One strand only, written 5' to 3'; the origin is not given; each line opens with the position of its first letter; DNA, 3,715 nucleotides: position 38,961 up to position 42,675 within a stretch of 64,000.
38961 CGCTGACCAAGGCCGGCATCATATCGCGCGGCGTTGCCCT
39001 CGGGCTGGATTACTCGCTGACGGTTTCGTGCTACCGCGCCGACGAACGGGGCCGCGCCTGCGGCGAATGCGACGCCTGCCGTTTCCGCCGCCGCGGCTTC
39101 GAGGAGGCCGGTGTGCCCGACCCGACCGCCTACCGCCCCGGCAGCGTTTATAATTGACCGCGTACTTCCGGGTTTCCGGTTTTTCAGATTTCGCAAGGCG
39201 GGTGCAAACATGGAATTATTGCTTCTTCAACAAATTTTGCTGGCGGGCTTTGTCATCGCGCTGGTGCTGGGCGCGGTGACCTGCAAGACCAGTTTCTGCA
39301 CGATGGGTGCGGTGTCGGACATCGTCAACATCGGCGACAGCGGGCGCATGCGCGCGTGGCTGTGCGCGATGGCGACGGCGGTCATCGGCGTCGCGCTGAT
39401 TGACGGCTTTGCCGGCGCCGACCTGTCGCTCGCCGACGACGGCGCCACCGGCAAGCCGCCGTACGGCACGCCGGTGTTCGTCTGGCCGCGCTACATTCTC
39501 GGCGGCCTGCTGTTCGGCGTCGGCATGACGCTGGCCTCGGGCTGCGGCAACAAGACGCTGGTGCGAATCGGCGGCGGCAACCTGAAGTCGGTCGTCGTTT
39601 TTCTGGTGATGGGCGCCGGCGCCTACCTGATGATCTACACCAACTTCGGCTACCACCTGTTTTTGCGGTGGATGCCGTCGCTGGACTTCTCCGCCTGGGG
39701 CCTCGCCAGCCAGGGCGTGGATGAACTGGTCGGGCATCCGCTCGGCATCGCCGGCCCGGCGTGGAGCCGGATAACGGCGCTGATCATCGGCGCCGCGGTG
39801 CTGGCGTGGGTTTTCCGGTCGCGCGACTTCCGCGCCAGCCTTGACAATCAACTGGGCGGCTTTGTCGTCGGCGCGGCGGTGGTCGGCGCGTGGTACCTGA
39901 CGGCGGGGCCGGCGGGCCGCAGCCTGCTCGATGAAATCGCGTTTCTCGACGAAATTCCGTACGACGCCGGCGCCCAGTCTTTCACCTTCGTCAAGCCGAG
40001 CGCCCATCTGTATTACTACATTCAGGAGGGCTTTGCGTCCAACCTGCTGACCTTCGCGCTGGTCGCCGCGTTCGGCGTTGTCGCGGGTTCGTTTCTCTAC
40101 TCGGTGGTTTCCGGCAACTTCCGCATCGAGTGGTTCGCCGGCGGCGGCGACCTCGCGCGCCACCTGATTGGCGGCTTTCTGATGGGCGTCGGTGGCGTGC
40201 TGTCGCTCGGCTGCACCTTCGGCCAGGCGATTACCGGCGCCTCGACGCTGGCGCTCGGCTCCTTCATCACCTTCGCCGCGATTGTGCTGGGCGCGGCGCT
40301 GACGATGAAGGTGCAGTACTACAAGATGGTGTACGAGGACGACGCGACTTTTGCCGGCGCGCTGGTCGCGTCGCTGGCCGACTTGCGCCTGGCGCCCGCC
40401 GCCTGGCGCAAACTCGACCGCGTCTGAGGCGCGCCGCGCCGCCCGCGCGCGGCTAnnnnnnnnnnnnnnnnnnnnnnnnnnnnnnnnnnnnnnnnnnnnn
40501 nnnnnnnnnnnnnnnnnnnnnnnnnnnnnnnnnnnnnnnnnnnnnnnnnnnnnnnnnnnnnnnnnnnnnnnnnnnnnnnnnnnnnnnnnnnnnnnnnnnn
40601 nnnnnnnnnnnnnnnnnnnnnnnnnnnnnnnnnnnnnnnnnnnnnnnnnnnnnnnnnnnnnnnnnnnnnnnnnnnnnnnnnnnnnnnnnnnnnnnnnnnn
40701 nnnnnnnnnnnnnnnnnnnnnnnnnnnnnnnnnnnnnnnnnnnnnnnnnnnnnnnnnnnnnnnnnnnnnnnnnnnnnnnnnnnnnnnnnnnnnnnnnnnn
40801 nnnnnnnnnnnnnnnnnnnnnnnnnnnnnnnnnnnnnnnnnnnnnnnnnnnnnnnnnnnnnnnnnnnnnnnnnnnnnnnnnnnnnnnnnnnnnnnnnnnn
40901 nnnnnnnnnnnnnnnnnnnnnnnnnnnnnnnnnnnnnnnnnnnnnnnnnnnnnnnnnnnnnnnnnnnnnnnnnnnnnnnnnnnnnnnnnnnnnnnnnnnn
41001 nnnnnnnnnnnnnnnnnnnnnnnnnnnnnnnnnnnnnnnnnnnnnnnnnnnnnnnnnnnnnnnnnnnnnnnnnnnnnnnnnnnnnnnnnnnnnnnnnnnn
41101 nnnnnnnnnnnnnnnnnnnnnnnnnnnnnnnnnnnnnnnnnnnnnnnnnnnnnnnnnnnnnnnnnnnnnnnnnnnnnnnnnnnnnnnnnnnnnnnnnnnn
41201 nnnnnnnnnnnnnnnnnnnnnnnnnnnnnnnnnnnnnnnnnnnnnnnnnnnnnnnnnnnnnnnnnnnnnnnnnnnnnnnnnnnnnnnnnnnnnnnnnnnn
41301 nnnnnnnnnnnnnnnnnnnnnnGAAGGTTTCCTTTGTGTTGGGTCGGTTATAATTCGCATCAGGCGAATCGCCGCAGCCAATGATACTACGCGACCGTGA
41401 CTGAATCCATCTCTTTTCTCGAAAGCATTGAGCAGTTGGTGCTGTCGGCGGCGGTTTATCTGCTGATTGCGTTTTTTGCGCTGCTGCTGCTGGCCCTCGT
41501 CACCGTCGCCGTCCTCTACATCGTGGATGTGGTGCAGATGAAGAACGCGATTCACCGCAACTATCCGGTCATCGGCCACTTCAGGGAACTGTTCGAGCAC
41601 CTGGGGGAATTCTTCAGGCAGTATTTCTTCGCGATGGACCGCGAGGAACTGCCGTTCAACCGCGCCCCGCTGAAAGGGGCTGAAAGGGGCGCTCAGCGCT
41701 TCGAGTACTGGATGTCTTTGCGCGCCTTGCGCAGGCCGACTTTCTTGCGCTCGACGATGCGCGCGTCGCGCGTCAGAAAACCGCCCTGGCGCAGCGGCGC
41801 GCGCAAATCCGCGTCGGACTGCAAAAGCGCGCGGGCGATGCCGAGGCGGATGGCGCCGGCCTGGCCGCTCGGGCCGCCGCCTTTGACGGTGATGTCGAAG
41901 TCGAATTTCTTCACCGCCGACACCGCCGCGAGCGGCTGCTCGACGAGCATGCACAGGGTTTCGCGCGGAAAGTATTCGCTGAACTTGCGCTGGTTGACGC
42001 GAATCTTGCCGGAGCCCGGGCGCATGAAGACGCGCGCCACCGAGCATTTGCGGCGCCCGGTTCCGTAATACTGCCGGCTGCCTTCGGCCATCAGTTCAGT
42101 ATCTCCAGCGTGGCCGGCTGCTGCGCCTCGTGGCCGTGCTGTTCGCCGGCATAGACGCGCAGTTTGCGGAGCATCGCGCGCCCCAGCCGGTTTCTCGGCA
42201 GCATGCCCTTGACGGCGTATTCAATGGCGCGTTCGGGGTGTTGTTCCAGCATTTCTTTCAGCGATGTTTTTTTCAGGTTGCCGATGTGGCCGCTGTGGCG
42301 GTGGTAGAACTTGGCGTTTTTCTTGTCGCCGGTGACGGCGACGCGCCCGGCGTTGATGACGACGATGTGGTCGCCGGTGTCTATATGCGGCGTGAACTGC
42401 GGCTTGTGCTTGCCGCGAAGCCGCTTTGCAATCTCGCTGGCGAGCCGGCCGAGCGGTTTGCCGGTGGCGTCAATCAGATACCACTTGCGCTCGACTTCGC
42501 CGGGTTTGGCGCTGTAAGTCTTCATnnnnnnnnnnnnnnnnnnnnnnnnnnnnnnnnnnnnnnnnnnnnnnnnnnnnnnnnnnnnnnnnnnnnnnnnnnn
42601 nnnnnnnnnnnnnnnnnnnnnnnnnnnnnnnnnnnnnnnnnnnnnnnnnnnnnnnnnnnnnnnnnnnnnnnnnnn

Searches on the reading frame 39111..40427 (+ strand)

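Call 69: search_protein_families(library=pfam, proteins=[window:39111-40427:+], max_evalue=0.00001)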
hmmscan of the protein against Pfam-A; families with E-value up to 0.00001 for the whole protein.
window:39111-40427:+ (438 aa): 1 family
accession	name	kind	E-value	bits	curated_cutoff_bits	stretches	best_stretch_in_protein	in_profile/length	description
PF04143.19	Sulf_transp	-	3.8e-53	181.5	27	1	59-396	1-309/310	Sulphur transport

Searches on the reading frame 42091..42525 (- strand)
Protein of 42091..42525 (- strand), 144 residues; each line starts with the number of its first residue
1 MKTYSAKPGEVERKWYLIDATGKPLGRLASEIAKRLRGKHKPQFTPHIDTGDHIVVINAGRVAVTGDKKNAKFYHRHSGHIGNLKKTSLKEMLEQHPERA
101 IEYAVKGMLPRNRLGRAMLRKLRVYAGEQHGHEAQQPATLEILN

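Call 69: search_protein_families(library=pfam, proteins=[window:42091-42525:-], max_evalue=0.00001)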
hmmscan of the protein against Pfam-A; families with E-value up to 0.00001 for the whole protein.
window:42091-42525:- (144 aa): 1 family
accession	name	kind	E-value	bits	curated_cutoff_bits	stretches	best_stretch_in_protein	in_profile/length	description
PF00572.24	Ribosomal_L13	-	1.3e-47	161.2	23.8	1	13-130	1-118/119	Ribosomal protein L13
